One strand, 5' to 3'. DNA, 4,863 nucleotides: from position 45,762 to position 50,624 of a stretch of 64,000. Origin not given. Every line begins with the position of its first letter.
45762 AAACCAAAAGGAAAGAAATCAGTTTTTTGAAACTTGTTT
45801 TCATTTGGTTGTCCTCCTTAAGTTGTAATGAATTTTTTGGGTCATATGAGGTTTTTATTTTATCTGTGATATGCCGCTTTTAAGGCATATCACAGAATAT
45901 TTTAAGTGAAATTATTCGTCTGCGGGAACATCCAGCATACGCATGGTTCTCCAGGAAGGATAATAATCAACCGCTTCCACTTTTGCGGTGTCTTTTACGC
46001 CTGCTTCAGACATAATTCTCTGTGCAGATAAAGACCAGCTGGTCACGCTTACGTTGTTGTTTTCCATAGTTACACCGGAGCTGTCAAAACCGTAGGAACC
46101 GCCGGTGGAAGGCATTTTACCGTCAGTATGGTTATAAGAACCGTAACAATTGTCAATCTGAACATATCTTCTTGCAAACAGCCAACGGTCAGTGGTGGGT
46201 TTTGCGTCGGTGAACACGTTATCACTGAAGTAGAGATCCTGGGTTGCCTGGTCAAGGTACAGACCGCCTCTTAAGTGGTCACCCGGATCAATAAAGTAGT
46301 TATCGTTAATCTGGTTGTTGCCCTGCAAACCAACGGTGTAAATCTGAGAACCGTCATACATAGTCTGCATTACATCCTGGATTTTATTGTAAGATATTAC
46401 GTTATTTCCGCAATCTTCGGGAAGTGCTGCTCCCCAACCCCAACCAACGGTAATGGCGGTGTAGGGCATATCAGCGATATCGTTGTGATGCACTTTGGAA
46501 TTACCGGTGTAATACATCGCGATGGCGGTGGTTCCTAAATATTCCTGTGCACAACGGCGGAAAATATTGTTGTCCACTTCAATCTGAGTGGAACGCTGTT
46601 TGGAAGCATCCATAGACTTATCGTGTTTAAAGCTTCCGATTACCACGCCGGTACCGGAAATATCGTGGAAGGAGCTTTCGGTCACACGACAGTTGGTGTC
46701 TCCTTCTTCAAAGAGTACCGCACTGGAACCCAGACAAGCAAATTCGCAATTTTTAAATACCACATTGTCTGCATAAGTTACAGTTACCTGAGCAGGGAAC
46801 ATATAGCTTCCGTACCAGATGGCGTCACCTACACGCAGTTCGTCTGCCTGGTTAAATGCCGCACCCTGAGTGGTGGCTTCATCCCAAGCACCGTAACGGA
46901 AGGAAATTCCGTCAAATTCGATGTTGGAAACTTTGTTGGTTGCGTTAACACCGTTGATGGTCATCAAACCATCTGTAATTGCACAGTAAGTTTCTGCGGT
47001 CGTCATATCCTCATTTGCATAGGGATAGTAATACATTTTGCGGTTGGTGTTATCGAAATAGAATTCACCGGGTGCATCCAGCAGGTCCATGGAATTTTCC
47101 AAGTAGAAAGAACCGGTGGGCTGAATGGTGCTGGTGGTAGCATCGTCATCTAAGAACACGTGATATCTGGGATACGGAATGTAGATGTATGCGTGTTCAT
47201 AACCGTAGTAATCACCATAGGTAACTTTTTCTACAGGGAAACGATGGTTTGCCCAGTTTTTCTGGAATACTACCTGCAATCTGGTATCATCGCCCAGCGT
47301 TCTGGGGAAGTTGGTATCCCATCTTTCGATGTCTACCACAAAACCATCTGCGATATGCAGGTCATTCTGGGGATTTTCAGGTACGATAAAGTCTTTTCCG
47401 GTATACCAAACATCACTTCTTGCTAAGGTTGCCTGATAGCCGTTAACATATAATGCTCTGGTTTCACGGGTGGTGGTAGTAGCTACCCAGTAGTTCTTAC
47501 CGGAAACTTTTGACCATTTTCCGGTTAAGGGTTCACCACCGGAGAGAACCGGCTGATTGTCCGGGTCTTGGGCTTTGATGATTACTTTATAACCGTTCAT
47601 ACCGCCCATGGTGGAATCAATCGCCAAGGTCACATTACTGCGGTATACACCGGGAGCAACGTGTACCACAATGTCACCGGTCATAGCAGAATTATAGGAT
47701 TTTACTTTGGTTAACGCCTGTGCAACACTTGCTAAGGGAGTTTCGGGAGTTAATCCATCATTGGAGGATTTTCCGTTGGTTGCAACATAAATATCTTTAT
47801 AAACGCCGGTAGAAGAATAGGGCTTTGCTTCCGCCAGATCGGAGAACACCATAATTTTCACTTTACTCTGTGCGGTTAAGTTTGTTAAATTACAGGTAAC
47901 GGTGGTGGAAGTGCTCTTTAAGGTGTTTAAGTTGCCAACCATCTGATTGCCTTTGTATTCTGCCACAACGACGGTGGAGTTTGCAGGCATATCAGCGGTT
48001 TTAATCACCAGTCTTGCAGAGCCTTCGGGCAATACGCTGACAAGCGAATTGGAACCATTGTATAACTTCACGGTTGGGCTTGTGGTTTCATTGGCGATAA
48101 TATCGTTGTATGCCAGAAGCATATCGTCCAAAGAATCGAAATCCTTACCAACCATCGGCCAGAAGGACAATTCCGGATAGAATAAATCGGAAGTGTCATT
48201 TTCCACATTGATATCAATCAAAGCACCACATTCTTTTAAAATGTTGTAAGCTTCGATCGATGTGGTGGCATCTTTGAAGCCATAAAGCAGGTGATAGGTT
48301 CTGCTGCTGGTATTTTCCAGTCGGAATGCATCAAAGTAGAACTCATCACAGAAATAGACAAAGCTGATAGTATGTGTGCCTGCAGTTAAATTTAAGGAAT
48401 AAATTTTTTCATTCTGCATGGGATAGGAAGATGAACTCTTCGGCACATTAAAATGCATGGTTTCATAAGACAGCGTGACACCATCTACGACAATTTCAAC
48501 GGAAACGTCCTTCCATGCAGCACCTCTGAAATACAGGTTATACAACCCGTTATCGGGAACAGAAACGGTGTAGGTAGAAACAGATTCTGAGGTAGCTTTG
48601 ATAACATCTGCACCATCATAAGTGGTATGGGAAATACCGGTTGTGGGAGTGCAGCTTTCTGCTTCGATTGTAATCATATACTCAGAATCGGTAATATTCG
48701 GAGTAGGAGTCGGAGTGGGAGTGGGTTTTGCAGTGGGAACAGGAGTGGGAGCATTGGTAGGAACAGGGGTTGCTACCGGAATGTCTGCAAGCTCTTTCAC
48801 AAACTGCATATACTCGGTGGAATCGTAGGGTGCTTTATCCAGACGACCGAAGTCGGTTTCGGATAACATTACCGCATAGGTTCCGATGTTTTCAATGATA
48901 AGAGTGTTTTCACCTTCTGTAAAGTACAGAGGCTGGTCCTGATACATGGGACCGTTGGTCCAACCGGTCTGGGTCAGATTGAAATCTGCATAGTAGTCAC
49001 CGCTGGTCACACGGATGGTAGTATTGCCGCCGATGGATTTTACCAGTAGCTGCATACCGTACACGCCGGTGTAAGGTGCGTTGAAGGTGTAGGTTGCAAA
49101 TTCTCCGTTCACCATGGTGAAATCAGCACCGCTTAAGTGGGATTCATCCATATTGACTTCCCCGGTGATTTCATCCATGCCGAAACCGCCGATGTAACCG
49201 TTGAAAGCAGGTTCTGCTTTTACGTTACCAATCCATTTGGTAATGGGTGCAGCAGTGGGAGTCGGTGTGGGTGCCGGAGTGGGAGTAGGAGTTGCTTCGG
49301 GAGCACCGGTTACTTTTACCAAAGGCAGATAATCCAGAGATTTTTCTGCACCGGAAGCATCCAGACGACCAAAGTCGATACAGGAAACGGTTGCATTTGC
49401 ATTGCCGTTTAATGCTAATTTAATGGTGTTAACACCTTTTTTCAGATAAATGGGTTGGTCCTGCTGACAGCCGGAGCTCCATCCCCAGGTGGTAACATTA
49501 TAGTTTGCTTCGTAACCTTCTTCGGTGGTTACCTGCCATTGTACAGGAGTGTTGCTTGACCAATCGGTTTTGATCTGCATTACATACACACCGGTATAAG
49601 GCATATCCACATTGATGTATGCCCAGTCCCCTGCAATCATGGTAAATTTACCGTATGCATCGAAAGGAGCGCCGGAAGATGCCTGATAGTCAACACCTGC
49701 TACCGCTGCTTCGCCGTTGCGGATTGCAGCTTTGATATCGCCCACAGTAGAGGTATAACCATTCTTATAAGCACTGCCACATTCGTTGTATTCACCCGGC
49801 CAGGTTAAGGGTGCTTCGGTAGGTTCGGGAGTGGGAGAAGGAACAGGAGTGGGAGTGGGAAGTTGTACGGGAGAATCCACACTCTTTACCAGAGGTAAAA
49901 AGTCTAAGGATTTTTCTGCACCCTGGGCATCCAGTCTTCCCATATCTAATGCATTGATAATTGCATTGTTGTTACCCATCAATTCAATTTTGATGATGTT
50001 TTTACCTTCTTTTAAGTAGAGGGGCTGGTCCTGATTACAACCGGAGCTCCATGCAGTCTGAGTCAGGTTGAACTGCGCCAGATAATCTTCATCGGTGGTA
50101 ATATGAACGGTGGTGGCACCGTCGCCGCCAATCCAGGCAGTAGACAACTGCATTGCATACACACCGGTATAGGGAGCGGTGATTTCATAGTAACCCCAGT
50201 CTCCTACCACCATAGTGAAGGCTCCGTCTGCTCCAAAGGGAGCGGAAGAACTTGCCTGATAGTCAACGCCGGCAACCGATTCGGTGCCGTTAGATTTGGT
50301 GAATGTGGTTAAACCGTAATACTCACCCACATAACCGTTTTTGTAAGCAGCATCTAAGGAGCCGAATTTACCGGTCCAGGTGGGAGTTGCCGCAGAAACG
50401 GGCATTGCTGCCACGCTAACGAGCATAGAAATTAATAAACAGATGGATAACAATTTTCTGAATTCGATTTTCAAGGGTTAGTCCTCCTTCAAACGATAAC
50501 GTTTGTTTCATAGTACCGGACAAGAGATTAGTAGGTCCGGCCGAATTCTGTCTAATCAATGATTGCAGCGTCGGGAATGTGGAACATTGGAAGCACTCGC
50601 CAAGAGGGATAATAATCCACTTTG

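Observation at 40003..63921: Tandem array of five giant secreted multi-module paralogs with no recognisable anchor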

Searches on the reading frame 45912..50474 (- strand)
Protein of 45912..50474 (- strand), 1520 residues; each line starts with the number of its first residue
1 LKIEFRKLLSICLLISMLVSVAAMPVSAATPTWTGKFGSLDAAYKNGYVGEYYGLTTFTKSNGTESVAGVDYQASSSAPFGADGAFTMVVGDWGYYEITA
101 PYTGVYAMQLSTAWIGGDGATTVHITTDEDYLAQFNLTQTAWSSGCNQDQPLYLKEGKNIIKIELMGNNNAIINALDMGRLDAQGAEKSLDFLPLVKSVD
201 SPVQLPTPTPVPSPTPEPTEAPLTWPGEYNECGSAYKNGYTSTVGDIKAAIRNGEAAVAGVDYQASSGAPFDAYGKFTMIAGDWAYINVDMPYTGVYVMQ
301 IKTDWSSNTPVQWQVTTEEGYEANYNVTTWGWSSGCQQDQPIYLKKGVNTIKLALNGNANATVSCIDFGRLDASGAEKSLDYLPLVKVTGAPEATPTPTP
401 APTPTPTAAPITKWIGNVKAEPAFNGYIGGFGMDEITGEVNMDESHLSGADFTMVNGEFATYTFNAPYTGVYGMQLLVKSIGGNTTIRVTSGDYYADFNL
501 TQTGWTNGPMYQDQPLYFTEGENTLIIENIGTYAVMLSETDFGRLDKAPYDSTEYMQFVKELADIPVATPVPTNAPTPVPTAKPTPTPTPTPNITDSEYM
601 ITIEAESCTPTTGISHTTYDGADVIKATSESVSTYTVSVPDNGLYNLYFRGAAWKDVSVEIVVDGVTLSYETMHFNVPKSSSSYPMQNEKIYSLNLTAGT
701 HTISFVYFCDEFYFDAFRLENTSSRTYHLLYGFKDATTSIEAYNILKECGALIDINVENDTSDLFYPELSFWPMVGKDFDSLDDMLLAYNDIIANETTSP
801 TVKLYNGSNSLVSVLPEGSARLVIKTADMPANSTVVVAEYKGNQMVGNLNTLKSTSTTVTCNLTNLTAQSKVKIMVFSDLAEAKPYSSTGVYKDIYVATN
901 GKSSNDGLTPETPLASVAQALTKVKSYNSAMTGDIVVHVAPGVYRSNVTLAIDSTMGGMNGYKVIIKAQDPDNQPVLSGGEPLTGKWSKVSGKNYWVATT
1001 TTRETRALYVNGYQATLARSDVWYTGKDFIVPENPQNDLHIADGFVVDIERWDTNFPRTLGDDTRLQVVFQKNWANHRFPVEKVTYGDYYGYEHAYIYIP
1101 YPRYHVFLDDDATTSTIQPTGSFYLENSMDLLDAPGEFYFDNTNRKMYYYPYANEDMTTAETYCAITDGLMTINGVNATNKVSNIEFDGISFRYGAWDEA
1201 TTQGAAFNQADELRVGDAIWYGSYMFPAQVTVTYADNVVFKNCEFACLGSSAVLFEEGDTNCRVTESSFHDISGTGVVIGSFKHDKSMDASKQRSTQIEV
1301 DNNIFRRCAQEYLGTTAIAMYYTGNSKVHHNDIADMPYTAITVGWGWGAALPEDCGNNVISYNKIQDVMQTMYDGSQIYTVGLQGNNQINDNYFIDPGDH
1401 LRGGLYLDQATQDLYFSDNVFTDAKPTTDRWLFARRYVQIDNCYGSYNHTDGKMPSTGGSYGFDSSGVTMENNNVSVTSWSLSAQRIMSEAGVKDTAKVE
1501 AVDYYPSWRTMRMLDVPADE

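Call 4: search_protein_families(library=pfam, proteins=[window:45912-50474:-], max_evalue=0.01)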
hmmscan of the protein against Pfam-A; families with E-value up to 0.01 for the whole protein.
window:45912-50474:- (1520 aa): 2 families
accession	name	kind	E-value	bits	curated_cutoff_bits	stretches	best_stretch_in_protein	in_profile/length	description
PF13229.12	Beta_helix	-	9e-13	48.6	25.9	2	1296-1421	55-158/158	Right handed beta helix region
PF21231.2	GH141_M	-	2.8e-08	34.2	27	1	1118-1151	122-155/156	GH141 insertion domain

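Call 11: search_solved_structures(query=window:45912-50474:-, max_evalue=1)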
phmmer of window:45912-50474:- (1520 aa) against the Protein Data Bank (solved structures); distinct sequences matched with E-value up to 1: 7.
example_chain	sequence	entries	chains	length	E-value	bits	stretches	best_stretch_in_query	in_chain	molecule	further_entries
5mqp_A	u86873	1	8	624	1.5e-35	125.2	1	894-1447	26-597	Glycoside hydrolase BT_1002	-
9rx2_A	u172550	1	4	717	6.1e-12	46.9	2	1117-1343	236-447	Parallel beta-helix repeat protein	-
6czh_A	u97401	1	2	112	0.016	15.7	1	265-322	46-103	mFAP0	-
6d4d_A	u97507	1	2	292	0.11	13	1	909-961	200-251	Receptor-type tyrosine-protein phosphatase epsilon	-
6czi_A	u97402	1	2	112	0.18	12.2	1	265-322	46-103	mFAP1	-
2jjd_A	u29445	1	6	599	0.29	11.5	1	909-961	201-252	RECEPTOR-TYPE TYROSINE-PROTEIN PHOSPHATASE EPSILON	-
1yfo_A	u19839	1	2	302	0.81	10.1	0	909-961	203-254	RECEPTOR PROTEIN TYROSINE PHOSPHATASE ALPHA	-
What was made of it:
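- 45915..47804 (-): P2 GH141 catalytic domain (aa 891-1520). calls 4, 11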

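Call 68: search_protein_families(library=ncbifam, proteins=[window:45912-50474:-], max_evalue=0.01)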
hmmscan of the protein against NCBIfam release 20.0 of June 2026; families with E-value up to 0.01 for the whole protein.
window:45912-50474:- (1520 aa): 1 family
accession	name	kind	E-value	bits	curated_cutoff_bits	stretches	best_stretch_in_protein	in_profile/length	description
NF033186.1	internalin_K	exception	0.0022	16.5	1100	1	555-594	501-540/604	class 1 internalin InlK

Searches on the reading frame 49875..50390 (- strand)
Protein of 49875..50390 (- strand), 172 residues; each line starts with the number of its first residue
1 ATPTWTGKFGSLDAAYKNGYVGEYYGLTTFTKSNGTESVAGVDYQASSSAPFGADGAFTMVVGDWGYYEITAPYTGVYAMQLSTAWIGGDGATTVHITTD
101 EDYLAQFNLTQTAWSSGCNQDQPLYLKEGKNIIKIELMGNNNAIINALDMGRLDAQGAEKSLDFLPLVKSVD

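Call 19: search_protein_families(library=pfam, proteins=[window:49875-50390:-], max_evalue=5)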
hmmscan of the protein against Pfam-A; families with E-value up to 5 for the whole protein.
window:49875-50390:- (172 aa): 1 family
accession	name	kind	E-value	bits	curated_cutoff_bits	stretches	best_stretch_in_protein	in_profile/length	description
PF08545.16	ACP_syn_III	-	0.12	12.7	24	0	40-64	39-63/80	3-Oxoacyl-[acyl-carrier-protein (ACP)] synthase III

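Call 26: search_solved_structures(query=A2, max_evalue=10, show_alignments=2)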
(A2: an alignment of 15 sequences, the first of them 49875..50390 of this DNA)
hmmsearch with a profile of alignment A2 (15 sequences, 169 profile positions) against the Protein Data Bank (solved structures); distinct sequences matched with E-value up to 10: 33.
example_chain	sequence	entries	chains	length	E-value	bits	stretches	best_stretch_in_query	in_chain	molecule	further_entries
8zvk_A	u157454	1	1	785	1.6e-13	54.2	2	45-151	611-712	AaBgIC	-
5x7o_A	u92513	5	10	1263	5.9e-11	45.9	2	56-139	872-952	Glycoside hydrolase family 31 alpha-glucosidase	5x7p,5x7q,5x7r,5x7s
2cdo_A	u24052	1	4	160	5.4e-07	33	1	20-147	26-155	BETA-AGARASE 1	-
5x7g_A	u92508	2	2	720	1.3e-06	31.8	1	57-152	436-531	Cycloisomaltooligosaccharide glucanotransferase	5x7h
2y8k_A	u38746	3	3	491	1.3e-06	31.8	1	31-149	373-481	CARBOHYDRATE BINDING FAMILY 6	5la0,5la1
5la2_A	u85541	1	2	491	1.3e-06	31.8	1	31-149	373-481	Carbohydrate binding family 6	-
2cdp_A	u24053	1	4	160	1.8e-06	31.3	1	29-147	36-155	BETA-AGARASE 1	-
5g56_A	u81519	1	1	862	2.2e-06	31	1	31-151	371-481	CARBOHYDRATE BINDING FAMILY 6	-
2vzp_A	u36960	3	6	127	0.00025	24.3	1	56-145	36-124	EXO-BETA-D-GLUCOSAMINIDASE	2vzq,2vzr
5awo_A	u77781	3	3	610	0.00075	22.8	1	61-135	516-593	Isomaltodextranase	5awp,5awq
2vzu_A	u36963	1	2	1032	0.006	19.8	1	56-144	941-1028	EXO-BETA-D-GLUCOSAMINIDASE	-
2vzs_A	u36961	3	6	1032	0.0061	19.8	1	56-144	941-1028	EXO-BETA-D-GLUCOSAMINIDASE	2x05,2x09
2vzo_A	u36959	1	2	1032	0.0061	19.8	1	56-144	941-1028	EXO-BETA-D-GLUCOSAMINIDASE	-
2vzt_A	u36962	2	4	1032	0.0061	19.8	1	56-144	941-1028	EXO-BETA-D-GLUCOSAMINIDASE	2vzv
2wz8_A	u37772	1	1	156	0.0096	19.2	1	64-153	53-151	CELLULOSOME PROTEIN DOCKERIN TYPE I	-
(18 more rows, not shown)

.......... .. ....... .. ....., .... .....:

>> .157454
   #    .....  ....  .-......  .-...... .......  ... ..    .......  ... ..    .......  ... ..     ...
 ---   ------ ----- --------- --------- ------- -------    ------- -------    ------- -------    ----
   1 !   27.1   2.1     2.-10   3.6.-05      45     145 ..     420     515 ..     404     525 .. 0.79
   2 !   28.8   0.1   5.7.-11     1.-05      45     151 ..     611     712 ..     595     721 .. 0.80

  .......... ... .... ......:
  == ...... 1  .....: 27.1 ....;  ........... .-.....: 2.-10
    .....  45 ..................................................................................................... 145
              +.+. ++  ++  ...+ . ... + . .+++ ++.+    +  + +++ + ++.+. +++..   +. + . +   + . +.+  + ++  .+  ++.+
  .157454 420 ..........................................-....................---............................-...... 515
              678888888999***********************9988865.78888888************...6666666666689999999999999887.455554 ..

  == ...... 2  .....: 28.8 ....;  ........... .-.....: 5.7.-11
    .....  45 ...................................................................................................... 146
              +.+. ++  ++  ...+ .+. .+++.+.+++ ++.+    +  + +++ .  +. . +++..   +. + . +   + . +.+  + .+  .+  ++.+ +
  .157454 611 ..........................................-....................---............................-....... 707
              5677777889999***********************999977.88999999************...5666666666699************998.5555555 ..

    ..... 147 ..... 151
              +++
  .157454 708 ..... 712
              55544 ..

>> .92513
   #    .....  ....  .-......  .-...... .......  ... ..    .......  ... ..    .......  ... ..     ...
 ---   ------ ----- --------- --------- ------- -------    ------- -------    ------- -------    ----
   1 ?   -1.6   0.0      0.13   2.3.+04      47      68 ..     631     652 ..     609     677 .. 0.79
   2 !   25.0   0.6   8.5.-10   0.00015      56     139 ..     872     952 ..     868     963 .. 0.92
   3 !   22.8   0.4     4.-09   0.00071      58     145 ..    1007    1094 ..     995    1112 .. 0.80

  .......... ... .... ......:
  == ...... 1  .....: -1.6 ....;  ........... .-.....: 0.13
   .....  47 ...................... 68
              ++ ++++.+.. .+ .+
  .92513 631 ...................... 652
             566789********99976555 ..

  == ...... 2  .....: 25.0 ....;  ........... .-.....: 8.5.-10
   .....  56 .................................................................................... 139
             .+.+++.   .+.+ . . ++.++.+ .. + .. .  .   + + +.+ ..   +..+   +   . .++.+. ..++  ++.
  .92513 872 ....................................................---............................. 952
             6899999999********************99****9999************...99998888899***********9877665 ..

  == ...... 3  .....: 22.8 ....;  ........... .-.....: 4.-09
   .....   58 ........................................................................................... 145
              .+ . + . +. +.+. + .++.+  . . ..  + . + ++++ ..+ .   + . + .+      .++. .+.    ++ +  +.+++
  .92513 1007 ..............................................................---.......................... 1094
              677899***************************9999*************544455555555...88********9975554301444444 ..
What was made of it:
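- On CBM6 / CBM35: The B/E1/X/N1 profile hits 8zvk at 1.6e-13, 5x7o at 5.9e-11, 2cdo at 5.4e-7 and 2vzp at 2.5e-4 (call 26).
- CBM nature of the modules: the B/E1/X profile hits solved CBM6/35 domains at E 1.6e-13 to 5e-7 (call 26).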
